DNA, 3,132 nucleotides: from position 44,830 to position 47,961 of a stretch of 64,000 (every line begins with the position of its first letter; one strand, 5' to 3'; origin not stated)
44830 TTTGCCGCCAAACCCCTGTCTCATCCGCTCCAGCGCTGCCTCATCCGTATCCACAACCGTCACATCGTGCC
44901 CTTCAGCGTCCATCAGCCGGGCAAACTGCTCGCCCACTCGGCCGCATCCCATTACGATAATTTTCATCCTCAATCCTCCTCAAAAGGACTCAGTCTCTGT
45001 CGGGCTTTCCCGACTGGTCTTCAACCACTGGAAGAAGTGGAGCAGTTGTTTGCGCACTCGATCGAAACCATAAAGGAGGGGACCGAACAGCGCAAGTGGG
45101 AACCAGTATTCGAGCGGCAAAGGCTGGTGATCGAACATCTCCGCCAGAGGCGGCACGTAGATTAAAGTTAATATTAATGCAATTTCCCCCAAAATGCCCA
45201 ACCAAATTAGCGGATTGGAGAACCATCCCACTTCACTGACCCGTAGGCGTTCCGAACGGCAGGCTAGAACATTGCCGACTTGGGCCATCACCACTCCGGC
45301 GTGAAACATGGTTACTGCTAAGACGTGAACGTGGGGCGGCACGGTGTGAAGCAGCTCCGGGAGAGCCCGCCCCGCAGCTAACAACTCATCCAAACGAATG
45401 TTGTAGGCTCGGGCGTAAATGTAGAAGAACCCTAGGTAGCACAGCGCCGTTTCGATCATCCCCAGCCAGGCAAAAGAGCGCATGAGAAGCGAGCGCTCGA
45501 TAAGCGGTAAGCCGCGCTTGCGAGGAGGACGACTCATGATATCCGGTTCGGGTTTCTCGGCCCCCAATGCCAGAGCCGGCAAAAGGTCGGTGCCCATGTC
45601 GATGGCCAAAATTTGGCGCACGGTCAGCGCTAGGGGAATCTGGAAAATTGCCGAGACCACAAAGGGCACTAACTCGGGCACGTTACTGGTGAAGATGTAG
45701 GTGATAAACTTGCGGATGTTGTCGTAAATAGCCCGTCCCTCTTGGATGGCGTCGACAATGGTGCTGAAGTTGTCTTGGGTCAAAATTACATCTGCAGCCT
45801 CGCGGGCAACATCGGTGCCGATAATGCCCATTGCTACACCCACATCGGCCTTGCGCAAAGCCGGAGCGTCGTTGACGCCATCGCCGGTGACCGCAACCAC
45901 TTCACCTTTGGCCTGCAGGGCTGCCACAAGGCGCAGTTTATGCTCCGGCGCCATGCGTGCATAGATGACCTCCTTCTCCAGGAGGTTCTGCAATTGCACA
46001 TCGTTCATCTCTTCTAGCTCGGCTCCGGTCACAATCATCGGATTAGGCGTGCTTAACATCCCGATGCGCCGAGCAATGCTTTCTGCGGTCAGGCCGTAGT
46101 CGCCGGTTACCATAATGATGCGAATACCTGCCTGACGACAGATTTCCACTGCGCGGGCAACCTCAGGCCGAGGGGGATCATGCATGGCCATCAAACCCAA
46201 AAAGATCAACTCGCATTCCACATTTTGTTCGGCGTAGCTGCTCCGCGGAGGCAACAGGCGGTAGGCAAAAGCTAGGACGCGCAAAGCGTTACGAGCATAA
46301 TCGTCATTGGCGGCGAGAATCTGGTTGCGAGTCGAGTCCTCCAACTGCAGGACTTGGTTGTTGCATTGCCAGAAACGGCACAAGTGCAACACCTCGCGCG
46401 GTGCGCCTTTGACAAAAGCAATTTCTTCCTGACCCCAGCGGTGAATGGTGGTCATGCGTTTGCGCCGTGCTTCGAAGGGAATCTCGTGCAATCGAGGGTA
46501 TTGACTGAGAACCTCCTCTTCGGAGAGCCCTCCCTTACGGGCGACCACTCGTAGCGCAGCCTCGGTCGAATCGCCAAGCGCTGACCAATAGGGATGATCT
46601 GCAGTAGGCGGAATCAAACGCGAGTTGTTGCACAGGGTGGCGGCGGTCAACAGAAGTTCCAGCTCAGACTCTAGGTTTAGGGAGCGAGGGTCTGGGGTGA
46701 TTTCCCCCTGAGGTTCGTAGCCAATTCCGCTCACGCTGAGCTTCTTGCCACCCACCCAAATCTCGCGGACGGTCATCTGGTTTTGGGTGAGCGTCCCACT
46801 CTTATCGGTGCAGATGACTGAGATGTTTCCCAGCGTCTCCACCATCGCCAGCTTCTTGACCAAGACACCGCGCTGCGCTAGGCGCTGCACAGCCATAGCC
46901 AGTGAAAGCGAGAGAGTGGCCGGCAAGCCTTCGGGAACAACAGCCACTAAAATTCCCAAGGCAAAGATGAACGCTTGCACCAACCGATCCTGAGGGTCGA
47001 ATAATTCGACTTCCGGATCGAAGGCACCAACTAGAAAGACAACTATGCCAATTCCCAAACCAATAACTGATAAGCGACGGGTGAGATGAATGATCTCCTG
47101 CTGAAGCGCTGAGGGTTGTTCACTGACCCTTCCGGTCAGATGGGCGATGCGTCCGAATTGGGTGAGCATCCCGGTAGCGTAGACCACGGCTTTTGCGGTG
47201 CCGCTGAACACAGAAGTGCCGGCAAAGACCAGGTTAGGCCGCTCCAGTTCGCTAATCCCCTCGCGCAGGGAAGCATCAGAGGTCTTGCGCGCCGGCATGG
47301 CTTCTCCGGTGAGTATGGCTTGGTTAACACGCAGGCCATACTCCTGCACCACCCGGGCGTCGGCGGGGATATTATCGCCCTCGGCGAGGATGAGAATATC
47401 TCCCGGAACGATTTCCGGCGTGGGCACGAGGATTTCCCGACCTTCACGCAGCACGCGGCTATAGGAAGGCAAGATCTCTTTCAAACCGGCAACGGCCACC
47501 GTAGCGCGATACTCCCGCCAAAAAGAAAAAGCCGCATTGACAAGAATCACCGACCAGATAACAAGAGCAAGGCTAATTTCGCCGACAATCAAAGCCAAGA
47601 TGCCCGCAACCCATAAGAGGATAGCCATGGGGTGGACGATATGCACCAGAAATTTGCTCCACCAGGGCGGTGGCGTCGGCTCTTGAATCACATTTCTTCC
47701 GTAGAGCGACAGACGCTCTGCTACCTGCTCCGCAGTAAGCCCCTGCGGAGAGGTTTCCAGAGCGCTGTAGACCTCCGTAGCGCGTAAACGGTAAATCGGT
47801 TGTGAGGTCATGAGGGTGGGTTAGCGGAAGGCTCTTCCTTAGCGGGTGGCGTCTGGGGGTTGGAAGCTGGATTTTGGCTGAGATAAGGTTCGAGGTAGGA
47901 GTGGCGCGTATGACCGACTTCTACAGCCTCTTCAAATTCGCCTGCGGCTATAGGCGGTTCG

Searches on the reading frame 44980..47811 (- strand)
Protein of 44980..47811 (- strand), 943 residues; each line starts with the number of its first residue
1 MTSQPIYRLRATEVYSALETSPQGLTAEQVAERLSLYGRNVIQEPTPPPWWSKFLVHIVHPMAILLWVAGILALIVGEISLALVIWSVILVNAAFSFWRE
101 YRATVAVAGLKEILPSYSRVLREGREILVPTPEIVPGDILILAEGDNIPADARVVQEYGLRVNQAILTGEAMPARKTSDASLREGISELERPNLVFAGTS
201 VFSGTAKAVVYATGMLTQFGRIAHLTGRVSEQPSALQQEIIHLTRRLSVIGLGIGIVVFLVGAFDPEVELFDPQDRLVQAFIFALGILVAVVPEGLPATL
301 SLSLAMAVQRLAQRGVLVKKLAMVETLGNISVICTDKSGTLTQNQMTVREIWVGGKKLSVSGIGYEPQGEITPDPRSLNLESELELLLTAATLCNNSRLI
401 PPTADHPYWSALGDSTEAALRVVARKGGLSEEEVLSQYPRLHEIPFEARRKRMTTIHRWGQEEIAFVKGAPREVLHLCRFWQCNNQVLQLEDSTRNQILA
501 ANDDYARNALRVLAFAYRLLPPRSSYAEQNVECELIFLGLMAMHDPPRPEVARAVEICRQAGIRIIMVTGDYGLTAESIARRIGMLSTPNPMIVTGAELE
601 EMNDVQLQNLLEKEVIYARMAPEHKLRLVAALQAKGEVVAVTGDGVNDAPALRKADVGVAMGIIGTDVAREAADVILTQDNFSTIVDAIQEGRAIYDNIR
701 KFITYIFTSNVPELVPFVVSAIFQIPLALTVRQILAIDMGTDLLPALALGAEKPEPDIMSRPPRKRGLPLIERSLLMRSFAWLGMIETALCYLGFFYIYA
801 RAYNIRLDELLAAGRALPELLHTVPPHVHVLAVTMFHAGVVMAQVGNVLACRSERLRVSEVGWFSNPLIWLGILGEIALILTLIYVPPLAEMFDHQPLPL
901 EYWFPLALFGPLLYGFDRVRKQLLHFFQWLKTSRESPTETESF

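Call 10: search_protein_families(library=pfam, proteins=[window:44980-47811:-], max_evalue=0.001)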
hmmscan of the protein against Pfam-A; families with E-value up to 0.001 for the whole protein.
window:44980-47811:- (943 aa): 7 families
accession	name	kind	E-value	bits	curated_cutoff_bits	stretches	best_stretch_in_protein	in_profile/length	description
PF00122.25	E1-E2_ATPase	-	1.9e-46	158.3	28.1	1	113-314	2-181/181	E1-E2 ATPase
PF00689.26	Cation_ATPase_C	-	3.4e-44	151.1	27.3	1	726-922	1-174/175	Cation transporting ATPase, C-terminus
PF13246.12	Cation_ATPase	-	1.7e-19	70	21.7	1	393-480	2-90/91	Cation transport ATPase (P-type)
PF00702.32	Hydrolase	-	6.7e-19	69.5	26.4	1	331-656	2-191/191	haloacid dehalogenase-like hydrolase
PF00690.31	Cation_ATPase_N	-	2.4e-18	66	20.4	1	9-72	4-68/69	Cation transporter/ATPase, N-terminus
PF12710.13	HAD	-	3.9e-06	27.9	27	1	543-653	80-189/189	haloacid dehalogenase-like hydrolase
PF08282.18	Hydrolase_3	-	0.00025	21.3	20.9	0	628-689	195-255/255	haloacid dehalogenase-like hydrolase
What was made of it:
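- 44980..47811 (-): P2-type cation P-type ATPase, 943 aa, ion specificity undetermined; conserved downstream member of the cluster. Pfam Cation_ATPase_N, E1-E2_ATPase, Cation_ATPase_C (call 10).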

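Call 48: search_solved_structures(query=window:44980-47811:-, max_evalue=1e-20)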
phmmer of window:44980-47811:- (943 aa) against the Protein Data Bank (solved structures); distinct sequences matched with E-value up to 1e-20: 107 (the best 60 are shown).
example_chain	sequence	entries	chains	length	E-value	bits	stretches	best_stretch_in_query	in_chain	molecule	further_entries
6zhf_A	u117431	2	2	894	3.1e-149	502.1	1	5-766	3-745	Calcium-transporting ATPase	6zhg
9euq_A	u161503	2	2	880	3.4e-149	501.9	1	6-766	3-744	Calcium-transporting ATPase lmo0841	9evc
6zhh_A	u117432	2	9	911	6.1e-147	494.5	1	5-766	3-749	Calcium-transporting ATPase | Calcium-transporting ATPase lmo0841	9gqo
7x23_A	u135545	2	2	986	8.9e-145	487.3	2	7-594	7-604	Potassium-transporting ATPase alpha chain 2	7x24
8zyj_A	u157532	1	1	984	1.2e-144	486.9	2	24-588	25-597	Sodium/potassium-transporting ATPase subunit alpha-4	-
9kcj_A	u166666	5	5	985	1.7e-144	486.4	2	22-593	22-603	Sodium/potassium-transporting ATPase subunit alpha-1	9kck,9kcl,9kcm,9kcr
24rc_A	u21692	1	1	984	2e-144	486.2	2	22-593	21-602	Sodium/potassium-transporting ATPase subunit alpha-1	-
9wak_A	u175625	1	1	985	2.5e-144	485.8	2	22-593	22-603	Sodium/potassium-transporting ATPase subunit alpha-1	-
4xe5_A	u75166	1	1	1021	3.5e-144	485.4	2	22-593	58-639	Sodium/potassium-transporting ATPase subunit alpha-1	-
9kcg_A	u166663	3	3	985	3.5e-144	485.3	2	22-593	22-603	Sodium/potassium-transporting ATPase subunit alpha-1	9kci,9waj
7e1z_A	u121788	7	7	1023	3.8e-144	485.3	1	22-924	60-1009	Sodium/potassium-transporting ATPase subunit alpha-1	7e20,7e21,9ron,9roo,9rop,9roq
7x22_A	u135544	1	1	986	9.4e-144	483.9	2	7-594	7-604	Potassium-transporting ATPase alpha chain 2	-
3wgu_A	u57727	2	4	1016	1.1e-143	483.7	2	22-593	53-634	Sodium/potassium-transporting ATPase subunit alpha-1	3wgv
8jbk_A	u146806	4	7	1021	1.2e-143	483.6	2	22-593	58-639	Sodium/potassium-transporting ATPase subunit alpha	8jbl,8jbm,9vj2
7x21_A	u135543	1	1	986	2.9e-143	482.3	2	7-594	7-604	Potassium-transporting ATPase alpha chain 2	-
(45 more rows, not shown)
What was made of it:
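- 44980..47811 (-): About equally similar to bacterial Ca2+-ATPase and Na,K-ATPase alpha (call 48).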

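Call 49: search_protein_families(library=ncbifam, proteins=[window:44980-47811:-], max_evalue=0.00001)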
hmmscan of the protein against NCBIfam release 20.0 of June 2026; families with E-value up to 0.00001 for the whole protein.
window:44980-47811:- (943 aa): 20 families
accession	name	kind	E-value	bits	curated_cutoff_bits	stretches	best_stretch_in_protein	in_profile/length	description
TIGR01522.1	ATPase-IIA2_Ca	equivalog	1.1e-170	569.3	798.3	1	9-904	7-830/854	calcium-transporting P-type ATPase, PMR1-type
TIGR01106.1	ATPase-IIC_X-K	subfamily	3.6e-170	568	946.1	3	9-590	20-612/997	Na,H/K antiporter P-type ATPase subunit alpha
TIGR01116.1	ATPase-IIA1_Ca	equivalog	2.7e-163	545.1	703.4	1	63-799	11-703/799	calcium-translocating P-type ATPase, SERCA-type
TIGR01523.1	ATPase-IID_K-Na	equivalog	3.3e-133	445.4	645.05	2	385-797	431-856/997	potassium/sodium efflux P-type ATPase, fungal-type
TIGR01517.1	ATPase-IIB_Ca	equivalog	4.4e-131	438.7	507.05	2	403-777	405-767/882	calcium-translocating P-type ATPase, PMCA-type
TIGR01524.1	ATPase-IIIB_Mg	equivalog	1e-121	407.4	610.75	2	13-350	22-356/867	magnesium-translocating P-type ATPase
TIGR01647.1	ATPase-IIIA_H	equivalog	8e-120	401.3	615.5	2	24-354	1-310/755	plasma-membrane proton-efflux P-type ATPase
NF011702.0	PRK15122.1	subfamily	3e-106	356.4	975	2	422-777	427-779/907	magnesium-translocating P-type ATPase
TIGR01494.1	ATPase_P-type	subfamily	1.5e-90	303.9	62.3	3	616-727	365-470/478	HAD-IC family P-type ATPase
TIGR01657.1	P-ATPase-V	hypoth_equivalog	1.4e-77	261.2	618.25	2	13-600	128-712/1055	ATP13A2 family polyamine export P-type ATPase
TIGR01525.1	ATPase-IB_hvy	subfamily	9.3e-75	252.5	346.25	3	62-353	1-271/560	heavy metal translocating P-type ATPase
TIGR01512.1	ATPase-IB2_Cd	subfamily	1.1e-55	189.3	313.5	2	64-351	3-255/494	cadmium family heavy metal-translocating P-type ATPase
TIGR01511.1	ATPase-IB1_Cu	subfamily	2.5e-47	162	397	2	616-729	410-518/542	copper-translocating P-type ATPase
NF007952.0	PRK10671.1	equivalog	1.4e-41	142.6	1316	2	101-351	312-542/838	copper-exporting P-type ATPase CopA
NF008262.1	PRK11033.1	equivalog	3.7e-40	138.1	1005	2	618-704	602-686/731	zinc/cadmium/mercury/lead-transporting ATPase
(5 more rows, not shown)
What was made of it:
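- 44980..47811 (-): Below every NCBIfam equivalog cutoff (call 49).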
